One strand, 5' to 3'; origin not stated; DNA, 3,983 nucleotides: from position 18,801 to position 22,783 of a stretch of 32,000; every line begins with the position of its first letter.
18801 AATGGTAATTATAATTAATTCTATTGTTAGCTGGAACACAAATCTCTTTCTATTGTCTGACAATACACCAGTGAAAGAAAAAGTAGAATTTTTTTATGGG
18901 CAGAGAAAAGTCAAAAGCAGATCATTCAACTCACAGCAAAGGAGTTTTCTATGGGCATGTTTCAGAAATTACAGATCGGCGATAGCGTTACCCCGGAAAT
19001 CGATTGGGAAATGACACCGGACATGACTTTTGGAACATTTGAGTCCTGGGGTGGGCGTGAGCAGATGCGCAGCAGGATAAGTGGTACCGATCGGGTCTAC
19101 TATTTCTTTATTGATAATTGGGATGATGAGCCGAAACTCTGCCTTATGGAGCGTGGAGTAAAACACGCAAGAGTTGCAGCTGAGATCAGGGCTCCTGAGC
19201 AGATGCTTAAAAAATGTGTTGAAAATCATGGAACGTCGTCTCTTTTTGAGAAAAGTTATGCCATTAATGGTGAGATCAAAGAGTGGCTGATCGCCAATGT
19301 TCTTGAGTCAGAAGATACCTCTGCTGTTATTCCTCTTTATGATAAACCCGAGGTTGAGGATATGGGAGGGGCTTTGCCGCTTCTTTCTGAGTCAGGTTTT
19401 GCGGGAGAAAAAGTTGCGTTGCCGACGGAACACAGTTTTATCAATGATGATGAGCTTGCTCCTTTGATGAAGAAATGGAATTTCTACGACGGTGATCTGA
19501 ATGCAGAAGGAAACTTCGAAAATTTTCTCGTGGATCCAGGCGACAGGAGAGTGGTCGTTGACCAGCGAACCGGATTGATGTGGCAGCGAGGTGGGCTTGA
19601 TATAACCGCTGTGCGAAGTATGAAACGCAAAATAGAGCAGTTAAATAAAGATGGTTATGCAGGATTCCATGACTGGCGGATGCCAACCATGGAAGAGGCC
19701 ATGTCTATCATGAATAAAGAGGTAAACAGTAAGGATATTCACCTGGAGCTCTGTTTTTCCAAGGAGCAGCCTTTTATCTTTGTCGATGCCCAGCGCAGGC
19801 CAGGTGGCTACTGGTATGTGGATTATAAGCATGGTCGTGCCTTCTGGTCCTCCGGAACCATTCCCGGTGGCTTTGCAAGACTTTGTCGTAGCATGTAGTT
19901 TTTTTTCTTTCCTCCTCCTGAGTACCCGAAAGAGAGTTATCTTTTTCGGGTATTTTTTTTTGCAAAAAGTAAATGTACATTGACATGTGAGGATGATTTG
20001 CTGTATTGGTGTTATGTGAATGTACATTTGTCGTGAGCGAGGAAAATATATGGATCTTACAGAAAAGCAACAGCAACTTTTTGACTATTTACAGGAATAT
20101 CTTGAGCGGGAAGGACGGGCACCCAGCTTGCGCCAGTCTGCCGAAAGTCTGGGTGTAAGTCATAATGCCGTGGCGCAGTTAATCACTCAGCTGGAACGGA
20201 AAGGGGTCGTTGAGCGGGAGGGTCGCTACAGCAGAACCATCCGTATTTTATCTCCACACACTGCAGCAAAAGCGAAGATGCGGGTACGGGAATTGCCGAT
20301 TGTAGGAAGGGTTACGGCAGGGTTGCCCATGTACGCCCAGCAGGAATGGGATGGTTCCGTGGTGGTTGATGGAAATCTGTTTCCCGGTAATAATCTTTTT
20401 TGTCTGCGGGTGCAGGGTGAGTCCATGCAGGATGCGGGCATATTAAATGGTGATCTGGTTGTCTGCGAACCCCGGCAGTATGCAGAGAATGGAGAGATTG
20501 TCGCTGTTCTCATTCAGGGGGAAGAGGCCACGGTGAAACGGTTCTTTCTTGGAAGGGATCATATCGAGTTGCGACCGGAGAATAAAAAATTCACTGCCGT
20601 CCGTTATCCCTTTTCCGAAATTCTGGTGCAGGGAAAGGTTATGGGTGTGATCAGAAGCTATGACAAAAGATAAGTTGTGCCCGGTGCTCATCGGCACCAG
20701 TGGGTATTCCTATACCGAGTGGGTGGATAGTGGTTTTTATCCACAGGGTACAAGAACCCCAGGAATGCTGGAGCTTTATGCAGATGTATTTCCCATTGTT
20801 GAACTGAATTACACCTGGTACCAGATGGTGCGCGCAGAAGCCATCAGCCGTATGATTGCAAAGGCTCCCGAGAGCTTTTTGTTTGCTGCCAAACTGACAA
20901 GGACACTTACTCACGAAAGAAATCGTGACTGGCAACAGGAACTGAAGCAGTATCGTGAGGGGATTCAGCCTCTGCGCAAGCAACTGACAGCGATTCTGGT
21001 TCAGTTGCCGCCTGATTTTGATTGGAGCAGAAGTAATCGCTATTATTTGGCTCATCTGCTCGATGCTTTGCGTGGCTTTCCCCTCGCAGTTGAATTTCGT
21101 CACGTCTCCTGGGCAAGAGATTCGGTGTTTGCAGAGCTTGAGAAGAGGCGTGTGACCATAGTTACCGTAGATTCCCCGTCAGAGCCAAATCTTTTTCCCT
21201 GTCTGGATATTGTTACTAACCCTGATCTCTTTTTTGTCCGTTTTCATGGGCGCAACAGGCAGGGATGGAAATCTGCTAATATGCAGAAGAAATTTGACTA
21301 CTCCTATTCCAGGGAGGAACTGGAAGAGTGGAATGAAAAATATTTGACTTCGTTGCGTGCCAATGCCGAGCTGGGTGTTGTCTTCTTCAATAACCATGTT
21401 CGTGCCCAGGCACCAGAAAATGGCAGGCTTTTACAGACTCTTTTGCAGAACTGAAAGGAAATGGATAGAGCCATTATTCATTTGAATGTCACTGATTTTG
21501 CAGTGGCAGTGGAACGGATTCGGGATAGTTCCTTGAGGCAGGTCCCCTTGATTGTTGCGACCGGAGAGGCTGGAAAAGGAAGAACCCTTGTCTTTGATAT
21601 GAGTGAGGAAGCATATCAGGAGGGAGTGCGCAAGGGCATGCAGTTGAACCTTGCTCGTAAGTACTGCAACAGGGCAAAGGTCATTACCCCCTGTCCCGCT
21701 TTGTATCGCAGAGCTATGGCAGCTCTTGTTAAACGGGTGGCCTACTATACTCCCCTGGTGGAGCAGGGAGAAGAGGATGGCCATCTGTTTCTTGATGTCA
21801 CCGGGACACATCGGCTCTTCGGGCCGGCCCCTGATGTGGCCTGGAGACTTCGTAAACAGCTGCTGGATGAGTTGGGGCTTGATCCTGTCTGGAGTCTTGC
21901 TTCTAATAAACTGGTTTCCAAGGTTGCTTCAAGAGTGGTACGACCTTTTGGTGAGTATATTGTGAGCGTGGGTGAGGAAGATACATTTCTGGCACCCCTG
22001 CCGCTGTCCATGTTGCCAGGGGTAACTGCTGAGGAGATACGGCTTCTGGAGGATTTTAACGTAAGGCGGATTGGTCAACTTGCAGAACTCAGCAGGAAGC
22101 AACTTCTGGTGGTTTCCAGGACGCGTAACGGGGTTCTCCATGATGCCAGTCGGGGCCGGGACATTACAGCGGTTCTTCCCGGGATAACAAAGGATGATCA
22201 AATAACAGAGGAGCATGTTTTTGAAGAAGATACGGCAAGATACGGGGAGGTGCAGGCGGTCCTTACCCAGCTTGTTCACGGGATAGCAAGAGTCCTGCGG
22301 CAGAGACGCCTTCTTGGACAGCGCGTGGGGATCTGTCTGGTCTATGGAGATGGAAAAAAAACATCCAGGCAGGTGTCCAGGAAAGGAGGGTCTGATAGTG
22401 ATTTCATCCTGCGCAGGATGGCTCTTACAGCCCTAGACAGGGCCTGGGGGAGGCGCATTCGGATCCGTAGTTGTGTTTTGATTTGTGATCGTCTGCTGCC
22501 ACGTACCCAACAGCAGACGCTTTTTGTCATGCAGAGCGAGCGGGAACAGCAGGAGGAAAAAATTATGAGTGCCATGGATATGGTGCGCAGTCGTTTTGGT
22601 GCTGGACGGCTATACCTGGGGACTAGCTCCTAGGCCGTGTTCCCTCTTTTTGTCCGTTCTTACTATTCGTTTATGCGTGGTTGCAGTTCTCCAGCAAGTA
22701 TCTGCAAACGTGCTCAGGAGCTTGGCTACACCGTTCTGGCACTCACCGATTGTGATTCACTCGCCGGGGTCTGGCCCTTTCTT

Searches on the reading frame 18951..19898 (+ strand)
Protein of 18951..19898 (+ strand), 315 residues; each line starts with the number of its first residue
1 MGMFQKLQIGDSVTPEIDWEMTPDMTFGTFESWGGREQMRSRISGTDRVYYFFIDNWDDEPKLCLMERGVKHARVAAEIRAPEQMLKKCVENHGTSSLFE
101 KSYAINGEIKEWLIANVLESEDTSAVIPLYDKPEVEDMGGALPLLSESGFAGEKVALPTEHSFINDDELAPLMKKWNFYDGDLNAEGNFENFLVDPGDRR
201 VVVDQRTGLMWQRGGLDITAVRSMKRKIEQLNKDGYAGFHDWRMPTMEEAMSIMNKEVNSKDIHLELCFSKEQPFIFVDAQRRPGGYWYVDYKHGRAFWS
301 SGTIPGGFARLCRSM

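Call 65: search_protein_families(library=pfam, proteins=[window:18951-19898:+], max_evalue=0.00001)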
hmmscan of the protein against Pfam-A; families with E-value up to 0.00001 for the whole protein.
window:18951-19898:+ (315 aa): 1 family
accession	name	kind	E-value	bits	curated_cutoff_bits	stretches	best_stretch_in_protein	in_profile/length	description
PF07603.17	Lcl_C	-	1.1e-15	58.3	34.9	1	201-301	2-106/117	Lcl C-terminal domain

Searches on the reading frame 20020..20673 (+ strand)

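Call 65: search_protein_families(library=pfam, proteins=[window:20020-20673:+], max_evalue=0.00001)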
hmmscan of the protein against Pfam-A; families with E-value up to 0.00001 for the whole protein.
window:20020-20673:+ (217 aa): 2 families
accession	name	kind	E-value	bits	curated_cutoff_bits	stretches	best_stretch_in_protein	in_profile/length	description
PF00717.28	Peptidase_S24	-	7.5e-29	100.2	23.3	1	93-208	1-116/116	Peptidase S24-like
PF01726.22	LexA_DNA_bind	-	2.3e-13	50.1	23.7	1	12-73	3-65/65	LexA DNA binding domain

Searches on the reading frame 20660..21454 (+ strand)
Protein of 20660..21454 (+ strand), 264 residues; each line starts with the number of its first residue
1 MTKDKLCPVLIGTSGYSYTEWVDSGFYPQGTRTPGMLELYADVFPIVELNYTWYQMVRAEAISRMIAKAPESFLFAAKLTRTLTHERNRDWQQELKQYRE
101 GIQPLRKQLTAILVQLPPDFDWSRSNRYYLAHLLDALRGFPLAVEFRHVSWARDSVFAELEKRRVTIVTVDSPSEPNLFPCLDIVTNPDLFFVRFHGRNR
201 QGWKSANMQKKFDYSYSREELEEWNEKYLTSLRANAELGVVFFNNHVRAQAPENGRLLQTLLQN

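Call 65: search_protein_families(library=pfam, proteins=[window:20660-21454:+], max_evalue=0.00001)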
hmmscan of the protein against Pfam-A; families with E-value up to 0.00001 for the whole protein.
window:20660-21454:+ (264 aa): 1 family
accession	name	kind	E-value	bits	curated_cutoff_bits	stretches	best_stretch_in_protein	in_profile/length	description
PF01904.24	DUF72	-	3.1e-57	194.6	25.3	1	27-260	1-216/217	Protein of unknown function DUF72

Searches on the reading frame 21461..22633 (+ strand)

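Call 65: search_protein_families(library=pfam, proteins=[window:21461-22633:+], max_evalue=0.00001)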
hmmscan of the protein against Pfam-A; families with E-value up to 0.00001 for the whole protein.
window:21461-22633:+ (390 aa): 2 families
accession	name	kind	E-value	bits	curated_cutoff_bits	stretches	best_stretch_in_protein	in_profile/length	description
PF00817.25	IMS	-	4.9e-30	104.8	23.2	1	10-158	3-148/148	impB/mucB/samB family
PF11799.13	IMS_C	-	4.1e-11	43.7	20.7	1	247-352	3-106/109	impB/mucB/samB family C-terminal domain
